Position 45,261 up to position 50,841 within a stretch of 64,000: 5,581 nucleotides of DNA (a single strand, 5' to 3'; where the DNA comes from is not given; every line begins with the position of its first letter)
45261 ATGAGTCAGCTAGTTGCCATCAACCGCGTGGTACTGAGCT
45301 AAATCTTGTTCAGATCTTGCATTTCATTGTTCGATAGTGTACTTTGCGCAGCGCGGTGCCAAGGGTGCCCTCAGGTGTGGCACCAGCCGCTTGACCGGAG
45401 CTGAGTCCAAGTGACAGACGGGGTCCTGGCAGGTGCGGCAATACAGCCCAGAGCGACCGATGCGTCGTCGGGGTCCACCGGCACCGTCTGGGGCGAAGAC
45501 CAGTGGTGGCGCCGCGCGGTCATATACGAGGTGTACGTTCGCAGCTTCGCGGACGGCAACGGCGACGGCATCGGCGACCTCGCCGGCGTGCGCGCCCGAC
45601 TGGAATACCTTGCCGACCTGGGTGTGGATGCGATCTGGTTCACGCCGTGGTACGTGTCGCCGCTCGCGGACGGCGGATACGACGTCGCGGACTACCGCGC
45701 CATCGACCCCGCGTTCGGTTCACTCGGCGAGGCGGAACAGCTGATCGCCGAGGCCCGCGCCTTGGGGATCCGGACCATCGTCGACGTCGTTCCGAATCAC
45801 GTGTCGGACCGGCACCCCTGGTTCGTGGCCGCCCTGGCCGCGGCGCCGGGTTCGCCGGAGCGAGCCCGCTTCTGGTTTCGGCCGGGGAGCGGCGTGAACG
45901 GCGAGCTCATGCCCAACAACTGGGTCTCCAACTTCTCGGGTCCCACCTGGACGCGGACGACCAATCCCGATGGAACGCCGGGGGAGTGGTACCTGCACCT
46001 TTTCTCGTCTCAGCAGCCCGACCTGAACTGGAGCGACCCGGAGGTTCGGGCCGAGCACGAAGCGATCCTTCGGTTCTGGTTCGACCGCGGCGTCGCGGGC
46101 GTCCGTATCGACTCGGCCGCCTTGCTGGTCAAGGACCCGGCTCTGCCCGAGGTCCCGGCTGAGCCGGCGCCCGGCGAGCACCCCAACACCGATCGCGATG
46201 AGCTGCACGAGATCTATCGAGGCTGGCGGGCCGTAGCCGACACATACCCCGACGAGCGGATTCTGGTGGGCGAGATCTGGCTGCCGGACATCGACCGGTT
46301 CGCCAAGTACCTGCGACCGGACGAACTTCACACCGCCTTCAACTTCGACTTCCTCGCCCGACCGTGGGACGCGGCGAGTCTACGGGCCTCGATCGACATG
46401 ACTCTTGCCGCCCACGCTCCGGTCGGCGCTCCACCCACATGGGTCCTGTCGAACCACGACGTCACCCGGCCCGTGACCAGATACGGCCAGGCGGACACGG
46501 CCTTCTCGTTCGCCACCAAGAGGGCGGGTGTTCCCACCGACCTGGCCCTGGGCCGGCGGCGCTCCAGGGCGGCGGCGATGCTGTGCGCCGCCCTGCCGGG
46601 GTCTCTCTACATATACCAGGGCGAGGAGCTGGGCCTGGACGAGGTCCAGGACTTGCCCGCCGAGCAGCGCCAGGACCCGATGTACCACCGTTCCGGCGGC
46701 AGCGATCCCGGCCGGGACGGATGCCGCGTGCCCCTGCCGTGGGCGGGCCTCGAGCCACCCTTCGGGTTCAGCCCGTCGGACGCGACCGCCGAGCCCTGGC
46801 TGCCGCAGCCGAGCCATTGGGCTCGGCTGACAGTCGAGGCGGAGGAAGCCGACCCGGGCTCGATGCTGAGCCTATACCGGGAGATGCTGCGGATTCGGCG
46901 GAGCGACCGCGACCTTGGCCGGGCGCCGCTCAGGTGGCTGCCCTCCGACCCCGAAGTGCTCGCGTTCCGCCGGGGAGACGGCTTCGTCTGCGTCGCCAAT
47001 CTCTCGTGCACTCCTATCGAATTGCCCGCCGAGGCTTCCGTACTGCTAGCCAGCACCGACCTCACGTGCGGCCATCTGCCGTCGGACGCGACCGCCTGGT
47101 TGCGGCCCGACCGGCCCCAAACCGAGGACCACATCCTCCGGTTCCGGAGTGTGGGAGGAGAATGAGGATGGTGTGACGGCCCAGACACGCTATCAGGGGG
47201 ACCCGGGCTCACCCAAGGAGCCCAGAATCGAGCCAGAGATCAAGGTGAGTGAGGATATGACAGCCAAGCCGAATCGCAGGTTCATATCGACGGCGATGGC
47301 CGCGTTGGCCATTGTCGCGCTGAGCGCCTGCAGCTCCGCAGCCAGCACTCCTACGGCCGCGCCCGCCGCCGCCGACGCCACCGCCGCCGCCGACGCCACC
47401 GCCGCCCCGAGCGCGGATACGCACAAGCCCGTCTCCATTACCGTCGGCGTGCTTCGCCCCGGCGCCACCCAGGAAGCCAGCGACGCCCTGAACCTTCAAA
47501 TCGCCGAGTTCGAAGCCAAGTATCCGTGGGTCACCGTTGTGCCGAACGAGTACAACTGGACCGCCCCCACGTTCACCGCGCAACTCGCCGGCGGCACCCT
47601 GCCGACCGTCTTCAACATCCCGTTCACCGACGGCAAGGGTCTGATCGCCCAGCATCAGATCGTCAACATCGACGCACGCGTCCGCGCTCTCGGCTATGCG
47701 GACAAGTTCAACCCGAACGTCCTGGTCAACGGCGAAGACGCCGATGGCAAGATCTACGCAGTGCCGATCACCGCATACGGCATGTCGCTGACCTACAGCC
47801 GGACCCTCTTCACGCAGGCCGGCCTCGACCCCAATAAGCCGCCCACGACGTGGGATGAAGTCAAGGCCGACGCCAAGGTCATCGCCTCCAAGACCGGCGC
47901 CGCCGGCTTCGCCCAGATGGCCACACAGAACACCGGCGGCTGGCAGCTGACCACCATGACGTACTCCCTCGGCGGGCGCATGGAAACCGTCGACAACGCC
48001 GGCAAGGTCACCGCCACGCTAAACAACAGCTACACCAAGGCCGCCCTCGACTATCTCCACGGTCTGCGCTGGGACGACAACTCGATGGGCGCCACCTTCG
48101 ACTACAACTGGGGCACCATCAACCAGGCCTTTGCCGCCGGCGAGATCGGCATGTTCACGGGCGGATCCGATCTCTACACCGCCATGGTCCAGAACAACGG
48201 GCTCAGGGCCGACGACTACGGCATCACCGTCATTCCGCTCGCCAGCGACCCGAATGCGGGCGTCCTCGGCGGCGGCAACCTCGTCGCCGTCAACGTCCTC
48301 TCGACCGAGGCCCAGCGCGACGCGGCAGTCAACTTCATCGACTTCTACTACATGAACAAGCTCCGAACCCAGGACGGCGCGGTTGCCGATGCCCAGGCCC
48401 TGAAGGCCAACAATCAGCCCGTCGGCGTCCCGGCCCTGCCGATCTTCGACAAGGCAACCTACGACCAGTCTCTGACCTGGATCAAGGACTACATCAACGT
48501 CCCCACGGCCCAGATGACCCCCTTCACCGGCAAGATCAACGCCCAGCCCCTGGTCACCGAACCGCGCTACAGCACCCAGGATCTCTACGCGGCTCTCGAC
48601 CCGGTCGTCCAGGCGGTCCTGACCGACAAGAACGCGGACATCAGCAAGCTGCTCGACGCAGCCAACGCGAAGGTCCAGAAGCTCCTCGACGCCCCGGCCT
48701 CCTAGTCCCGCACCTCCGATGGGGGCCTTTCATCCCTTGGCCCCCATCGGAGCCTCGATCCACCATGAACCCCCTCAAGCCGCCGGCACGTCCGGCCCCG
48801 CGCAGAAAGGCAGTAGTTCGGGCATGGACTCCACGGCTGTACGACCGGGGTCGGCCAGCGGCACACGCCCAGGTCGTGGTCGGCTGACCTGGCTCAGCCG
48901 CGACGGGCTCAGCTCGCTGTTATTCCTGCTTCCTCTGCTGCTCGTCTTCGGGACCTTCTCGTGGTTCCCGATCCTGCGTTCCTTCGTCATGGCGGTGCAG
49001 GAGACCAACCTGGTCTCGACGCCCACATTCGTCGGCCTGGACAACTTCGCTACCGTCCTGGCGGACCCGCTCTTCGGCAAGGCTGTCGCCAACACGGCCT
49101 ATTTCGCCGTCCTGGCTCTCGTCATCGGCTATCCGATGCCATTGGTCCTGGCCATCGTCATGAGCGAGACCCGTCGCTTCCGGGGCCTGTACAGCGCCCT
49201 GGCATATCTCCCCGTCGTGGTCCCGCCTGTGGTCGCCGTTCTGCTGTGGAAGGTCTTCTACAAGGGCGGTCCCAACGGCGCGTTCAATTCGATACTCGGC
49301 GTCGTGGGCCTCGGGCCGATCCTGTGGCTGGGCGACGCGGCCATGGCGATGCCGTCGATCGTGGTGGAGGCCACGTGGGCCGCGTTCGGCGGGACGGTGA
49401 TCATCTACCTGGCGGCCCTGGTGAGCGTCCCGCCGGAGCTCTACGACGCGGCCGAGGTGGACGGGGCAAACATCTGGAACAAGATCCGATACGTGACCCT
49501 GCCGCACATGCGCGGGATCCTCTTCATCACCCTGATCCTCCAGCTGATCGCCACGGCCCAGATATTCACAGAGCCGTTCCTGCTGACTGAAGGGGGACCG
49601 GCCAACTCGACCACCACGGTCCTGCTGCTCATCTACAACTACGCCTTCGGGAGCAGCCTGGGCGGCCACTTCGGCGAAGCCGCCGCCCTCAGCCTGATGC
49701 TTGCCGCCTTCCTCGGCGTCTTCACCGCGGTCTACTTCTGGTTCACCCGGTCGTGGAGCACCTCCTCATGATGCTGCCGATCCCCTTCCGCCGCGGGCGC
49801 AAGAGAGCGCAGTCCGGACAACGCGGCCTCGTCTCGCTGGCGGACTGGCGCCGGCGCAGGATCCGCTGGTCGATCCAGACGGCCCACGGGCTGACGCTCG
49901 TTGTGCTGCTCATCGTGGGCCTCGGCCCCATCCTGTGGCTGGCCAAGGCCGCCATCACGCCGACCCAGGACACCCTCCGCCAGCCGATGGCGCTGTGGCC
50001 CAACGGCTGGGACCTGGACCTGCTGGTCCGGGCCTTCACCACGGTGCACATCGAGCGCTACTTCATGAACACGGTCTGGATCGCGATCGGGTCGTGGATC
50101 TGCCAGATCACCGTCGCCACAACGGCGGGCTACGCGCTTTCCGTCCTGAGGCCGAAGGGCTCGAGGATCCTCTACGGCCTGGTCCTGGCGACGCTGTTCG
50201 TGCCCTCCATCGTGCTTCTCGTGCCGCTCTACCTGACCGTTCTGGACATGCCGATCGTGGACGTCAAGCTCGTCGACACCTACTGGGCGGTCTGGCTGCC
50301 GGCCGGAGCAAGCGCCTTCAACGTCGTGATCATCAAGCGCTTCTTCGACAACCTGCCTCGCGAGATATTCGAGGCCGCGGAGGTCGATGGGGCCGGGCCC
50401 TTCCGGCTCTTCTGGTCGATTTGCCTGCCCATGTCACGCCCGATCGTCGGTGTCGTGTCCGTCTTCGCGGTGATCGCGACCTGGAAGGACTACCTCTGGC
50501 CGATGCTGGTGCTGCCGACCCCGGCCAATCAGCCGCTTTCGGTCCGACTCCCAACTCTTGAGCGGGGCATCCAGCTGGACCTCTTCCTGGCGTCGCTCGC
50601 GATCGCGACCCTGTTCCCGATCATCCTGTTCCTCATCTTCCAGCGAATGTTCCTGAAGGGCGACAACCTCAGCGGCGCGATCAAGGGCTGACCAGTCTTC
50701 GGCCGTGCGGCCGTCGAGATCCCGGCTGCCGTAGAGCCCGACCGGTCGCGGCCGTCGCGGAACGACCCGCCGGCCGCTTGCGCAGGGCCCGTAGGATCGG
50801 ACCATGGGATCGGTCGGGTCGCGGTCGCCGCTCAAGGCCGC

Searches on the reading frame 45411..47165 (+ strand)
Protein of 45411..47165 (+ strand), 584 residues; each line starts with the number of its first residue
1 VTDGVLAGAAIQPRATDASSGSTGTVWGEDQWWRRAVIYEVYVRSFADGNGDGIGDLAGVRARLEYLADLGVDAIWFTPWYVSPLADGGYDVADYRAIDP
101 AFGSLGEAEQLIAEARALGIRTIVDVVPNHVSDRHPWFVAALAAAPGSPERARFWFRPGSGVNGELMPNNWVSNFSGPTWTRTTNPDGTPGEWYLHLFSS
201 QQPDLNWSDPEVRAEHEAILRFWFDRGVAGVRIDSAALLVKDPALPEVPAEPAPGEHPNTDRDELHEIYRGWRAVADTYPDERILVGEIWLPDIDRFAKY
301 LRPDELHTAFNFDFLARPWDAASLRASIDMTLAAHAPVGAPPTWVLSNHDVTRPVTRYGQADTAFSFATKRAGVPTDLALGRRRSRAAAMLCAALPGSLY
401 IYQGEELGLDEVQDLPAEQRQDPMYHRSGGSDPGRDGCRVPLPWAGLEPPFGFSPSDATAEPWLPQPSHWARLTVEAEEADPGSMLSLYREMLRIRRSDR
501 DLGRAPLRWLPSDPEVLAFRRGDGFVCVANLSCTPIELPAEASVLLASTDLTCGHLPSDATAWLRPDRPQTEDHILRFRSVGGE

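Call 92: search_protein_families(library=pfam, proteins=[window:45411-47165:+], max_evalue=0.0001)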
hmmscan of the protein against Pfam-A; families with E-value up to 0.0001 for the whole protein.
window:45411-47165:+ (584 aa): 2 families
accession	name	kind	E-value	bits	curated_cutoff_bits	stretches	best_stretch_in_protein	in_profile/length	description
PF00128.31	Alpha-amylase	-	8e-94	315.8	22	1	41-499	2-440/446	Alpha amylase, catalytic domain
PF11941.14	DUF3459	-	1.8e-05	25.4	22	1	488-564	1-90/90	Domain of unknown function (DUF3459)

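Call 93: search_protein_families(library=ncbifam, proteins=[window:45411-47165:+], max_evalue=0.00001)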
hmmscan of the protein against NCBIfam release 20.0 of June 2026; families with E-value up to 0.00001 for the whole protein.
window:45411-47165:+ (584 aa): 21 families
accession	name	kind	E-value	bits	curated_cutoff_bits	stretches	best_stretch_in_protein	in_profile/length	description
NF051899.1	BetGalacBglAAgro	equivalog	1.6e-104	350.2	900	1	31-543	1-504/537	beta-galactosidase BglA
TIGR02403.1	trehalose_treC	equivalog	4e-86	289.8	799.05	1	32-412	1-366/544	alpha,alpha-phosphotrehalase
NF008183.0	PRK10933.1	subfamily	2.3e-81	274.1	535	1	30-535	5-509/551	alpha,alpha-phosphotrehalase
TIGR02456.1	treS_nterm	equivalog_domain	3.1e-76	257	678.35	1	31-537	1-494/539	maltose alpha-D-glucosyltransferase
NF041321.1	Alpha-amyl_MalA_Halo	equivalog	3.8e-25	88.4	875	1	29-148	253-371/666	alpha-amylase MalA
NF008051.0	PRK10785.1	equivalog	1.4e-24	86.2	568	1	55-151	176-277/607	maltodextrin glucosidase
NF041090.1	Cyc-maltodext_AglB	equivalog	3.1e-24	85.6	540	1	55-237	62-209/470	cyclomaltodextrinase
NF011083.0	PRK14510.1-2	equivalog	8.8e-16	56.6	1322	1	55-135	220-299/1186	bifunctional glycogen debranching protein GlgX/4-alpha-glucanotransferase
TIGR02401.1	trehalose_TreY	equivalog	1.1e-12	47.1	498.65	1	60-138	18-100/838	malto-oligosyltrehalose synthase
TIGR02402.1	trehalose_TreZ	equivalog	2.1e-12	46.2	538.8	1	25-131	80-186/545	malto-oligosyltrehalose trehalohydrolase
NF011077.0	PRK14507.1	equivalog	3.9e-09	34.4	2148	1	61-148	761-852/1693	malto-oligosyltrehalose synthase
NF007060.0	PRK09505.2-5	equivalog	1e-08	33.7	790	1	55-131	232-322/690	alpha-amylase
NF011084.0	PRK14511.1-1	equivalog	1.2e-08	34.2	1021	1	59-135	18-95/728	malto-oligosyltrehalose synthase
NF011085.0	PRK14511.1-2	equivalog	6.1e-08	31.2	1312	1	65-132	26-94/873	malto-oligosyltrehalose synthase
NF011087.0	PRK14511.1-5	equivalog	1.5e-07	29.6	1556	1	60-132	29-102/996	malto-oligosyltrehalose synthase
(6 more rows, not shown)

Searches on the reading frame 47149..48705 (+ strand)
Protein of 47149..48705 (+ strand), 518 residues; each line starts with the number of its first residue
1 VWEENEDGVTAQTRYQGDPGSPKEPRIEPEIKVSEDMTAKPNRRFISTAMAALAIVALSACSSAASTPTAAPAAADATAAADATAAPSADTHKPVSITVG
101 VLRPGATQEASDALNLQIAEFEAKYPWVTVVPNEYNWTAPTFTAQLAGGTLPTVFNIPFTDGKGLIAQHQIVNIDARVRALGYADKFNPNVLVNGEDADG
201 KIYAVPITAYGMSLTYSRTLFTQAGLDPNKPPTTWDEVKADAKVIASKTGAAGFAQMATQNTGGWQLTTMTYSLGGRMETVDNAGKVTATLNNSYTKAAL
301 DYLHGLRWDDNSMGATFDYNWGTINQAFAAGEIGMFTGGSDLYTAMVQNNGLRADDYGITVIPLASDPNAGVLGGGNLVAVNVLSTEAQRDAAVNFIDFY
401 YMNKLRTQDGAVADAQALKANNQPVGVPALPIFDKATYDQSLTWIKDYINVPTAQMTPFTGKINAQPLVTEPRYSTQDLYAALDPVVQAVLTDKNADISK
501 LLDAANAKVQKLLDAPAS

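Call 92: search_protein_families(library=pfam, proteins=[window:47149-48705:+], max_evalue=0.0001)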
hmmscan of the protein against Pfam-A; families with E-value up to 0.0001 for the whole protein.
window:47149-48705:+ (518 aa): 0 families

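Call 93: search_protein_families(library=ncbifam, proteins=[window:47149-48705:+], max_evalue=0.00001)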
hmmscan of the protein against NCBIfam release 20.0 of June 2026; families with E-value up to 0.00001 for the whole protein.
window:47149-48705:+ (518 aa): 3 families
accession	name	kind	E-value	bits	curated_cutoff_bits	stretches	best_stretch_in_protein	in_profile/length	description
NF008211.0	PRK10974.1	equivalog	4e-09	35.6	411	1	112-400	44-333/439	sn-glycerol-3-phosphate ABC transporter substrate-binding protein UgpB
NF007011.0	PRK09474.1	equivalog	5.7e-08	32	291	1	197-404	124-313/396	maltose/maltodextrin ABC transporter substrate-binding protein MalE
TIGR03851.1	chitin_NgcE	equivalog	5.1e-07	29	399.65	1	54-260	3-207/450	N-acetylglucosamine/diacetylchitobiose ABC transporter substrate-binding protein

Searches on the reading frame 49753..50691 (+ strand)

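Call 43: search_protein_families(library=pfam, proteins=[window:49753-50691:+], max_evalue=0.001)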
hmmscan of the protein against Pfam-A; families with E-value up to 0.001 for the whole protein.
window:49753-50691:+ (312 aa): 1 family
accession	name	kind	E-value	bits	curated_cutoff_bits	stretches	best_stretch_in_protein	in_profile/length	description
PF00528.27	BPD_transp_1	-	1e-15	58.4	26.4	1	125-300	4-178/184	Binding-protein-dependent transport system inner membrane component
